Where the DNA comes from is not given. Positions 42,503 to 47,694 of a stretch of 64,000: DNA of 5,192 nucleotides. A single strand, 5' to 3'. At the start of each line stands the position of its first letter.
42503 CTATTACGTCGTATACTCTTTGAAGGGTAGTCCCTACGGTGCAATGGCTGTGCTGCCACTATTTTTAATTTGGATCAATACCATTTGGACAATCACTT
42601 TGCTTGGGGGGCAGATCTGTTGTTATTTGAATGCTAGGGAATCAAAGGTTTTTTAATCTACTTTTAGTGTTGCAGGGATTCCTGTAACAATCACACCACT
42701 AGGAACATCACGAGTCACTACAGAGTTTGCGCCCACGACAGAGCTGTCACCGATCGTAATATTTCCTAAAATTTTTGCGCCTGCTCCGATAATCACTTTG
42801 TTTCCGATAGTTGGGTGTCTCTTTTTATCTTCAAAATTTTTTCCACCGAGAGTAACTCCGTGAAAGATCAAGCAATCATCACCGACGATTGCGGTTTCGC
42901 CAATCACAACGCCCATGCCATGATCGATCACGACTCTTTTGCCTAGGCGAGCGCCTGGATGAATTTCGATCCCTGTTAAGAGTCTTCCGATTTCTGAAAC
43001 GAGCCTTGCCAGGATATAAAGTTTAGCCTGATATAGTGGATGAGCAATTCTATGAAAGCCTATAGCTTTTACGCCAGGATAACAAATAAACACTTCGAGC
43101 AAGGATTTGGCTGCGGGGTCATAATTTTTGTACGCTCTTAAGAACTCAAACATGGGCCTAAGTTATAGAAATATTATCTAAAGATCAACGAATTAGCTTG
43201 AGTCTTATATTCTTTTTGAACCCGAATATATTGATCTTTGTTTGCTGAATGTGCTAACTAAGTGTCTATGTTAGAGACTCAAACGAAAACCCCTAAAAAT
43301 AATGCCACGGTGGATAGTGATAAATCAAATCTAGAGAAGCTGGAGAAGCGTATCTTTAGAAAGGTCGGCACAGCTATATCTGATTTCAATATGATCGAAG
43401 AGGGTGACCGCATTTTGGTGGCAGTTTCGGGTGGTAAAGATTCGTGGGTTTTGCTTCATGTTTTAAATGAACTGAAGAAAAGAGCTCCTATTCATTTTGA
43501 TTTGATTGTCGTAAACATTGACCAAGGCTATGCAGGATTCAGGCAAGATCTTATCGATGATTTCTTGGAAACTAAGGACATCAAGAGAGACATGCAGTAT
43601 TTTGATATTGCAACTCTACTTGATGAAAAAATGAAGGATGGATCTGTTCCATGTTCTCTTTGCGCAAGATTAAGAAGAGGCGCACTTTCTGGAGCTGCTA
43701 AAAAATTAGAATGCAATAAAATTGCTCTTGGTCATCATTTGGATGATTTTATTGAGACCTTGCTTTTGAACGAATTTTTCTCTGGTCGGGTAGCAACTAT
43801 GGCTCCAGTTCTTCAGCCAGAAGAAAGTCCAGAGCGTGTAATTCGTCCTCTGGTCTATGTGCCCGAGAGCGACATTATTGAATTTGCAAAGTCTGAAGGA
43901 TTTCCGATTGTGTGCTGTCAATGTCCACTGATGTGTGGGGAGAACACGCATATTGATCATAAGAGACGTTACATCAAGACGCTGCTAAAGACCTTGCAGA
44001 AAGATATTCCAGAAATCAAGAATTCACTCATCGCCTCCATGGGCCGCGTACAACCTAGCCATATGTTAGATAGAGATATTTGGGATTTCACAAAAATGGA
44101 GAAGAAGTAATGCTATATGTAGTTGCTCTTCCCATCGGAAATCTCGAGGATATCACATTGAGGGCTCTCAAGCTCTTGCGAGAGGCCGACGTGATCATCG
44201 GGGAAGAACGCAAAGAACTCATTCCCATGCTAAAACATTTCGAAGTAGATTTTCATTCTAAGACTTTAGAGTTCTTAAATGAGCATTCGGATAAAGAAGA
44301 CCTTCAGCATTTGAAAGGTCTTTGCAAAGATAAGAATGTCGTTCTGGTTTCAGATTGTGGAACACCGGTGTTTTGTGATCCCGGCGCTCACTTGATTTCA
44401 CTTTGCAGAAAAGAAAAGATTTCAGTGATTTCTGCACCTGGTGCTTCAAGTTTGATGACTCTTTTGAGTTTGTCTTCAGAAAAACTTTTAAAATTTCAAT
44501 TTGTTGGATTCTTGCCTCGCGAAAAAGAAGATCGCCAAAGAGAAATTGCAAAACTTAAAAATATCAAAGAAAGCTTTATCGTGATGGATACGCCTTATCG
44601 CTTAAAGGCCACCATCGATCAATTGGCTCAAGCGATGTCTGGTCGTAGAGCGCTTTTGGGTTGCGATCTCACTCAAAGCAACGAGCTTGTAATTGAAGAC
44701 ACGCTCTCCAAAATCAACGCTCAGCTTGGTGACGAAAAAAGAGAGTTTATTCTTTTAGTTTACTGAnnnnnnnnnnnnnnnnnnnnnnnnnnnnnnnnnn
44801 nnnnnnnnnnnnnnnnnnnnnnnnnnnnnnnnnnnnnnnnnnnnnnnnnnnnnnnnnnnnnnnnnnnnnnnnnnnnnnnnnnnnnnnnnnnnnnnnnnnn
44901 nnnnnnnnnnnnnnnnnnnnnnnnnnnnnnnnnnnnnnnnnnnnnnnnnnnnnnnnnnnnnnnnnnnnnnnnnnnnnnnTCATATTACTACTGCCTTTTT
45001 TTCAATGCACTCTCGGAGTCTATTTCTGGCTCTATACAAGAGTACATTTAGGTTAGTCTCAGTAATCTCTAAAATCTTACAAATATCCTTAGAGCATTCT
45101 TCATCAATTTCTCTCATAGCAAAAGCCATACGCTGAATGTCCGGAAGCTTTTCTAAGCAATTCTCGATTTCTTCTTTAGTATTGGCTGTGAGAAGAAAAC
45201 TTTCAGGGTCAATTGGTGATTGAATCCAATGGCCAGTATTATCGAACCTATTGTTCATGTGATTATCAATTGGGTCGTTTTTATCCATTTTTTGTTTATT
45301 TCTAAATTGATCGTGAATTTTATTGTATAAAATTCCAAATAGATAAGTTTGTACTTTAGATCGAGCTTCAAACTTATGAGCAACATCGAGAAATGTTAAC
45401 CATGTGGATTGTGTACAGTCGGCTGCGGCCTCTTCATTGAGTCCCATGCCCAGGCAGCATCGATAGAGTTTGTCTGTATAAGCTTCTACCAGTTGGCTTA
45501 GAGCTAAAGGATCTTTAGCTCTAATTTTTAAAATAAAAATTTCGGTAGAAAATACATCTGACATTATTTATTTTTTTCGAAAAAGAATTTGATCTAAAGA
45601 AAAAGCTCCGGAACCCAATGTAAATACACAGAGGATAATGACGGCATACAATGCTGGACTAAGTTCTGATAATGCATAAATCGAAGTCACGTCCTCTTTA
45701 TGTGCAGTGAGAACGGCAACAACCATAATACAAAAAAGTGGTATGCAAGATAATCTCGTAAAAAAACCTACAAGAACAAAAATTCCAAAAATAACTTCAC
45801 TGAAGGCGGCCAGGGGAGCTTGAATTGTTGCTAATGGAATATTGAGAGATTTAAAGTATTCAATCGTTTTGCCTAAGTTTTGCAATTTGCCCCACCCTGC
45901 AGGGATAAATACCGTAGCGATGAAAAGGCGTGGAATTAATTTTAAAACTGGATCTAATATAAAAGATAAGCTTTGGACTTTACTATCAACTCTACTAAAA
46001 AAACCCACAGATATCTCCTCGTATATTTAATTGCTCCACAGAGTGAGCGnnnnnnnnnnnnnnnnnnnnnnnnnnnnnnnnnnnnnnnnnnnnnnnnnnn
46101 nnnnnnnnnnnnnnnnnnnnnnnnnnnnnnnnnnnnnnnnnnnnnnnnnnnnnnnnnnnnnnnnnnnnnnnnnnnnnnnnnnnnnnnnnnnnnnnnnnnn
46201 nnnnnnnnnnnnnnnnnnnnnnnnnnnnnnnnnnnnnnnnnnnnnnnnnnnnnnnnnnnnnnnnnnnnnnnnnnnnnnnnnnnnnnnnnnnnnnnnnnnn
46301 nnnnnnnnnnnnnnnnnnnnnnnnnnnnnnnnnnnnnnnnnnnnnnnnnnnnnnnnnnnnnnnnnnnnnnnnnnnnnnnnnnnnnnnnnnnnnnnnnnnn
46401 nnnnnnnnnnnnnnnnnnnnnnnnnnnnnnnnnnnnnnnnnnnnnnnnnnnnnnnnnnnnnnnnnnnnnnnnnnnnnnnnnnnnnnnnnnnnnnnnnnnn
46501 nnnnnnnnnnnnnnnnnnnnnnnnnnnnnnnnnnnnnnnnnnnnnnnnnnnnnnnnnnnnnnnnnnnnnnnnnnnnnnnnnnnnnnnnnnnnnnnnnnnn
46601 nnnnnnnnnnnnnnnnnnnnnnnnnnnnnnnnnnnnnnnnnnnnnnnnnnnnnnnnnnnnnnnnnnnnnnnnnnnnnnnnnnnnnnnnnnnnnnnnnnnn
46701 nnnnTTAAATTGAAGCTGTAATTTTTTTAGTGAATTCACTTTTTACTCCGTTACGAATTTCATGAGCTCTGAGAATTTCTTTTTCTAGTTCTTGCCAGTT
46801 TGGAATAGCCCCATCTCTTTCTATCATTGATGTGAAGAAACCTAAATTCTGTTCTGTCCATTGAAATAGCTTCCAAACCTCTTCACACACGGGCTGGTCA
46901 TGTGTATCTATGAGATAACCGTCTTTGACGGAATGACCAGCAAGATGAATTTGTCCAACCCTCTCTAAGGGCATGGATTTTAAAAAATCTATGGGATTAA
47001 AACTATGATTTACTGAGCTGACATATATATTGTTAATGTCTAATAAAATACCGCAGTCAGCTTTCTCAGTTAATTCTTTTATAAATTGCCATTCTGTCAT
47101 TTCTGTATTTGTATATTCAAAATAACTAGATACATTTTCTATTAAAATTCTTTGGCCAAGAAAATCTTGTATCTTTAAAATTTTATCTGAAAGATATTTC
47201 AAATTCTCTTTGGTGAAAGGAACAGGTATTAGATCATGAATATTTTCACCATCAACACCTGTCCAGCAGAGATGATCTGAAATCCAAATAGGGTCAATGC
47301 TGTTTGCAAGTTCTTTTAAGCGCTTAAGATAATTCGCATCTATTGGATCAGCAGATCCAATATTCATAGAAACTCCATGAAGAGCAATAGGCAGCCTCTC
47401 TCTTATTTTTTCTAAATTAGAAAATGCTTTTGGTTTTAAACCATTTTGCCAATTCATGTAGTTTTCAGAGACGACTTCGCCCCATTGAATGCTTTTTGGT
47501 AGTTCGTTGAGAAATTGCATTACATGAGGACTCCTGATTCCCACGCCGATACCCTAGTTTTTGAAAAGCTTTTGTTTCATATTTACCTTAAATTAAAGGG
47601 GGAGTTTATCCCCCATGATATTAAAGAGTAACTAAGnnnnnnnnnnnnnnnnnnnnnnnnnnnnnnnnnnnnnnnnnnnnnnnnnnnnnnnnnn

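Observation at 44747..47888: Bufferin/Hvf-like MNIO RiPP metallophore operon: precursor, DUF692, DUF2063, DoxX, ECF sigma, anti-sigma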

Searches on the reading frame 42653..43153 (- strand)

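Call 58: search_protein_families(library=pfam, proteins=[window:42653-43153:-], max_evalue=0.001)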
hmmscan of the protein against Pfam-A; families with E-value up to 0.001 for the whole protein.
window:42653-43153:- (166 aa): 3 families
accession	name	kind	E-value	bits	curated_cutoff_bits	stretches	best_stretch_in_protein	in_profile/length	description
PF00132.30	Hexapep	-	1.5e-13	50.3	27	1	113-148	1-36/36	Bacterial transferase hexapeptide (six repeats)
PF25084.1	LbH_EIF2B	-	0.00014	22.3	54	0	112-150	14-51/105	EIF2B subunit epsilon LbH domain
PF14602.12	Hexapep_2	-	0.0005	20.2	27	1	115-148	3-34/34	Hexapeptide repeat of succinyl-transferase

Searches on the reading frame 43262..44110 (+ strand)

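Call 58: search_protein_families(library=pfam, proteins=[window:43262-44110:+], max_evalue=0.001)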
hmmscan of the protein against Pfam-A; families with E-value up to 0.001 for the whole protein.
window:43262-44110:+ (282 aa): 1 family
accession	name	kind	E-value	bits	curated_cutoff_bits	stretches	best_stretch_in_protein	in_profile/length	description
PF01171.26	ATP_bind_3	-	4.1e-19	69.5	27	1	51-214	2-161/182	PP-loop family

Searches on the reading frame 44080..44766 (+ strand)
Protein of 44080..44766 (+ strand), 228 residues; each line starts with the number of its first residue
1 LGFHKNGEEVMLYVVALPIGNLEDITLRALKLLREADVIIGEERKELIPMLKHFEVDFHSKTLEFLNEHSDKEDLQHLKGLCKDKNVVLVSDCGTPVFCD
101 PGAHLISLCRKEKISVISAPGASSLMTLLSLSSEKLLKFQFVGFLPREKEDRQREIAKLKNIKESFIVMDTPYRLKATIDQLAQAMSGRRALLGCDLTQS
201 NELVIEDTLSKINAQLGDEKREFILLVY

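Call 58: search_protein_families(library=pfam, proteins=[window:44080-44766:+], max_evalue=0.001)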
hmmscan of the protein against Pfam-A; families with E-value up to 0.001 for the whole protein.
window:44080-44766:+ (228 aa): 1 family
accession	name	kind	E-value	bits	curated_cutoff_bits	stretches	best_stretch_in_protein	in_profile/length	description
PF00590.25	TP_methylase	-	6.4e-27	95.3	27.8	1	11-212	1-211/212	Tetrapyrrole (Corrin/Porphyrin) Methylases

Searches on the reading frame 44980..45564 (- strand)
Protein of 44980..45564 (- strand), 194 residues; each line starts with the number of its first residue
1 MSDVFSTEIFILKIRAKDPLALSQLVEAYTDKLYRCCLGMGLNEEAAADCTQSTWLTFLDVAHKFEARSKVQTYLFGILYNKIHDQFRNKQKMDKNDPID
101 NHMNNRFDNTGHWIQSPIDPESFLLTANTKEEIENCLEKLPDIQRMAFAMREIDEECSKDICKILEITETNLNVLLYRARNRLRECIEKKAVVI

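Call 3: search_protein_families(library=pfam, proteins=[window:44980-45564:-], max_evalue=0.1)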
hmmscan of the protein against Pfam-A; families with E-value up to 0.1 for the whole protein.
window:44980-45564:- (194 aa): 5 families
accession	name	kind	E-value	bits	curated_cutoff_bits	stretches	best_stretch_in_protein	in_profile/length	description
PF08281.18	Sigma70_r4_2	-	2.4e-12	46.7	25.7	1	131-183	2-54/54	Sigma-70, region 4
PF04542.20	Sigma70_r2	-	3.2e-10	40.1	24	1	25-92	1-70/71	Sigma-70 region 2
PF04545.22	Sigma70_r4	-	0.031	14.2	24.1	1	136-185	1-50/50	Sigma-70, region 4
PF06122.16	TraH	-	0.066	13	25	0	10-95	237-308/358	Conjugative relaxosome accessory transposon protein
PF23289.1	Spectrin_5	-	0.099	13.2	27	0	120-146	40-68/80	Guanine nucleotide exchange factor DBS-like, spectrin-like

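Call 4: search_protein_families(library=ncbifam, proteins=[window:44980-45564:-], max_evalue=0.1)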
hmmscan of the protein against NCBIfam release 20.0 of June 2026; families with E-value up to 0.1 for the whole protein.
window:44980-45564:- (194 aa): 80 families (the best 25 are shown)
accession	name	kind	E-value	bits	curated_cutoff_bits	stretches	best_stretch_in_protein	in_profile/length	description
TIGR02943.1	Sig70_famx1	hypoth_equivalog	1.1e-31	110.1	162.2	1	43-190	25-182/188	RNA polymerase sigma-70 factor, TIGR02943 family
NF009173.0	PRK12520.1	equivalog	6.4e-29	101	255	1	25-188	7-180/191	RNA polymerase sigma factor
NF008892.0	PRK11924.2-1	equivalog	7.3e-28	97.6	291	1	24-190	20-196/203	RNA polymerase sigma factor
NF009196.0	PRK12544.1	equivalog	9.7e-28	97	287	1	43-190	41-199/208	RNA polymerase factor sigma-70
NF009182.0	PRK12530.1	subfamily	3.6e-26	91.8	264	1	44-190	33-187/193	RNA polymerase sigma factor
TIGR02937.1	sigma70-ECF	superfamily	6.9e-25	87.6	42.9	1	21-186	2-164/165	sigma-70 family RNA polymerase sigma factor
NF009184.0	PRK12532.1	equivalog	9.5e-25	87.6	276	1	43-190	29-187/195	RNA polymerase sigma factor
NF008888.0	PRK11922.1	equivalog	8.1e-24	84.5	204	1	12-190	22-199/231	RNA polymerase sigma factor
NF058625.1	sigma_PG0214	equivalog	1.3e-23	83.5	130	1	24-190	8-164/170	GFO_1088 family ECF-type sigma factor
NF009197.0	PRK12545.1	equivalog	5.8e-21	75.2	336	1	18-191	10-191/201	RNA polymerase factor sigma-70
NF009166.1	PRK12513.1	equivalog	1.8e-20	73.5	206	1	8-189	10-188/193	RNA polymerase sigma factor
NF007223.0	PRK09641.1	equivalog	3.1e-20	72.8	209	1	11-189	9-186/187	RNA polymerase sigma factor SigW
TIGR02950.1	SigM_subfam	subfamily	7.6e-19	68.1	147.95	1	23-186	3-157/159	RNA polymerase sigma factor, SigM family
TIGR02985.1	Sig70_bacteroi1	subfamily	2.1e-18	67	126.4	1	23-185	4-160/162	RNA polymerase sigma-70 factor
NF004113.0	PRK05602.1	equivalog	1.6e-16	60.6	208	1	10-190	35-204/211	RNA polymerase sigma factor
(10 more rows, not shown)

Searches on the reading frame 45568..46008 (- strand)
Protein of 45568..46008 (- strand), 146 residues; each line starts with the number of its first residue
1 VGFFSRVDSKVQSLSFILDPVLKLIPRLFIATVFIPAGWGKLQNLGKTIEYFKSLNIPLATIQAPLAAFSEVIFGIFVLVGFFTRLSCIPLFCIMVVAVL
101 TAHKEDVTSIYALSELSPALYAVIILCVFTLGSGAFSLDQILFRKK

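Call 3: search_protein_families(library=pfam, proteins=[window:45568-46008:-], max_evalue=0.1)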
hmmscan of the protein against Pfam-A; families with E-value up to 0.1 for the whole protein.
window:45568-46008:- (146 aa): 3 families
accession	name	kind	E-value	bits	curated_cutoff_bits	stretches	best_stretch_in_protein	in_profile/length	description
PF07681.17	DoxX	-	2.5e-21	76.6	23.6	1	23-103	2-84/85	DoxX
PF04173.18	DoxD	-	1e-09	39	22.7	1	67-145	69-147/167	TQO small subunit DoxD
PF07291.16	MauE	-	9.2e-05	23.2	27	1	22-98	4-83/128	Methylamine utilisation protein MauE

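Call 4: search_protein_families(library=ncbifam, proteins=[window:45568-46008:-], max_evalue=0.1)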
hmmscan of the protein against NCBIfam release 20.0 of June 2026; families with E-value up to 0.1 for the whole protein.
window:45568-46008:- (146 aa): 3 families
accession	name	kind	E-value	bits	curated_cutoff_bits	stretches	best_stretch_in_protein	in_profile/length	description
NF050144.1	matur_HvfX_fam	equivalog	1.8e-21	77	80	1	23-107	4-92/165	HvfX family Cu-binding RiPP maturation protein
NF045576.1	BT_3928_fam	equivalog_domain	7.4e-05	22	250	1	25-101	4-89/358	BT_3928 family protein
NF041179.1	TQO_large_DoxD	equivalog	0.081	12.9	300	1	53-145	76-162/181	thiosulfate:quinone oxidoreductase large subunit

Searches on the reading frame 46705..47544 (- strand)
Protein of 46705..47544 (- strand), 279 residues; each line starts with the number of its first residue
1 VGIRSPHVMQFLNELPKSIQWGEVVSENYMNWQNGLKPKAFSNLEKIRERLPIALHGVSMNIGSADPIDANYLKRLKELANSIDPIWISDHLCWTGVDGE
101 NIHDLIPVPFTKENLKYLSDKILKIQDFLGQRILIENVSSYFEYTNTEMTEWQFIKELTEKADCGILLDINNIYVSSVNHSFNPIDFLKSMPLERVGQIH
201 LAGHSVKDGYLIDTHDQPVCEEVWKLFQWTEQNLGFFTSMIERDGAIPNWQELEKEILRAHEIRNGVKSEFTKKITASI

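Call 3: search_protein_families(library=pfam, proteins=[window:46705-47544:-], max_evalue=0.1)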
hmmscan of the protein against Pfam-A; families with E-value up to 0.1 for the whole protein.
window:46705-47544:- (279 aa): 2 families
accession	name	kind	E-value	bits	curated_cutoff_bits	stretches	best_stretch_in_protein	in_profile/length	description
PF05114.20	MbnB_TglH_ChrH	-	1.4e-97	326.6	25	1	1-263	4-261/263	RiPP precursor modification enzyme MbnB/TglH/ChrH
PF01261.30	AP_endonuc_2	-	0.00015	22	31.1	1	51-217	42-201/249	Xylose isomerase-like TIM barrel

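Call 4: search_protein_families(library=ncbifam, proteins=[window:46705-47544:-], max_evalue=0.1)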
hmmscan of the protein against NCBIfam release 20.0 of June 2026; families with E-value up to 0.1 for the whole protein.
window:46705-47544:- (279 aa): 5 families
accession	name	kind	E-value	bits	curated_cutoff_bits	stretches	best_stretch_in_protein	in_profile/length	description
NF050167.1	MNIO_BufB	equivalog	2.3e-98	328.7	310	1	1-260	3-261/262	MNIO family bufferin maturase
NF003818.2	PRK05409.1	equivalog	2.2e-74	250.4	360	1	1-262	4-262/264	HvfB family MNIO-type RiPP peptide maturase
NF050151.1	RiPP_MNIO_ApyH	equivalog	1.6e-25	89.8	400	1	5-228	18-243/283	multinuclear non-heme iron-dependent oxidative enzyme ApyH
NF050165.1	MNIO_ChrH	equivalog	5.4e-18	65.2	600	1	70-229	78-242/363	MNIO family chryseobactin maturase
TIGR04159.2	methbact_MbnB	equivalog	1.2e-17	64.3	325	1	51-247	47-243/261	methanobactin biosynthesis protein MbnB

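Call 9: find_encoding_contigs(protein=window:46705-47544:-, flank=6000, max_places=6)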
Protein window:46705-47544:- (279 aa): no gene with exactly this product is on record in the collection.

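Call 37: search_solved_structures(query=window:46705-47544:-, max_evalue=0.001, show_alignments=3)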
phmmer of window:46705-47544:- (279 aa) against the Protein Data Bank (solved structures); distinct sequences matched with E-value up to 0.001: 8.
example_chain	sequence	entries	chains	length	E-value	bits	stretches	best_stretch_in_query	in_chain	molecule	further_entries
3bww_A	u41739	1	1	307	1.3e-43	152.5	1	18-206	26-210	Protein of unknown function DUF692/COG3220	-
8hci_D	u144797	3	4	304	1.3e-19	73.7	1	23-228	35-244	DUF692 family protein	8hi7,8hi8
7dz9_B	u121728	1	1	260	2.9e-13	52.9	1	73-245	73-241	cpMbnB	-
7dz9_A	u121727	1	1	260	2.9e-13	52.9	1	73-245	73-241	MbnB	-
7tcr_A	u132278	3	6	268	1.6e-09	40.6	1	70-226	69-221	Methanobactin biosynthesis cassette protein MbnB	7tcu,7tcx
7tcw_A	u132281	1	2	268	2.5e-08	36.7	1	70-225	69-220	Methanobactin biosynthesis cassette protein MbnB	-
7fc0_B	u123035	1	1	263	5.1e-06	29.1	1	52-223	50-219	Methanobactin biosynthesis cassette protein MbnB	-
7fc0_E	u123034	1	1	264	5.2e-06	29.1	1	52-223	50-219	Methanobactin biosynthesis cassette protein MbnB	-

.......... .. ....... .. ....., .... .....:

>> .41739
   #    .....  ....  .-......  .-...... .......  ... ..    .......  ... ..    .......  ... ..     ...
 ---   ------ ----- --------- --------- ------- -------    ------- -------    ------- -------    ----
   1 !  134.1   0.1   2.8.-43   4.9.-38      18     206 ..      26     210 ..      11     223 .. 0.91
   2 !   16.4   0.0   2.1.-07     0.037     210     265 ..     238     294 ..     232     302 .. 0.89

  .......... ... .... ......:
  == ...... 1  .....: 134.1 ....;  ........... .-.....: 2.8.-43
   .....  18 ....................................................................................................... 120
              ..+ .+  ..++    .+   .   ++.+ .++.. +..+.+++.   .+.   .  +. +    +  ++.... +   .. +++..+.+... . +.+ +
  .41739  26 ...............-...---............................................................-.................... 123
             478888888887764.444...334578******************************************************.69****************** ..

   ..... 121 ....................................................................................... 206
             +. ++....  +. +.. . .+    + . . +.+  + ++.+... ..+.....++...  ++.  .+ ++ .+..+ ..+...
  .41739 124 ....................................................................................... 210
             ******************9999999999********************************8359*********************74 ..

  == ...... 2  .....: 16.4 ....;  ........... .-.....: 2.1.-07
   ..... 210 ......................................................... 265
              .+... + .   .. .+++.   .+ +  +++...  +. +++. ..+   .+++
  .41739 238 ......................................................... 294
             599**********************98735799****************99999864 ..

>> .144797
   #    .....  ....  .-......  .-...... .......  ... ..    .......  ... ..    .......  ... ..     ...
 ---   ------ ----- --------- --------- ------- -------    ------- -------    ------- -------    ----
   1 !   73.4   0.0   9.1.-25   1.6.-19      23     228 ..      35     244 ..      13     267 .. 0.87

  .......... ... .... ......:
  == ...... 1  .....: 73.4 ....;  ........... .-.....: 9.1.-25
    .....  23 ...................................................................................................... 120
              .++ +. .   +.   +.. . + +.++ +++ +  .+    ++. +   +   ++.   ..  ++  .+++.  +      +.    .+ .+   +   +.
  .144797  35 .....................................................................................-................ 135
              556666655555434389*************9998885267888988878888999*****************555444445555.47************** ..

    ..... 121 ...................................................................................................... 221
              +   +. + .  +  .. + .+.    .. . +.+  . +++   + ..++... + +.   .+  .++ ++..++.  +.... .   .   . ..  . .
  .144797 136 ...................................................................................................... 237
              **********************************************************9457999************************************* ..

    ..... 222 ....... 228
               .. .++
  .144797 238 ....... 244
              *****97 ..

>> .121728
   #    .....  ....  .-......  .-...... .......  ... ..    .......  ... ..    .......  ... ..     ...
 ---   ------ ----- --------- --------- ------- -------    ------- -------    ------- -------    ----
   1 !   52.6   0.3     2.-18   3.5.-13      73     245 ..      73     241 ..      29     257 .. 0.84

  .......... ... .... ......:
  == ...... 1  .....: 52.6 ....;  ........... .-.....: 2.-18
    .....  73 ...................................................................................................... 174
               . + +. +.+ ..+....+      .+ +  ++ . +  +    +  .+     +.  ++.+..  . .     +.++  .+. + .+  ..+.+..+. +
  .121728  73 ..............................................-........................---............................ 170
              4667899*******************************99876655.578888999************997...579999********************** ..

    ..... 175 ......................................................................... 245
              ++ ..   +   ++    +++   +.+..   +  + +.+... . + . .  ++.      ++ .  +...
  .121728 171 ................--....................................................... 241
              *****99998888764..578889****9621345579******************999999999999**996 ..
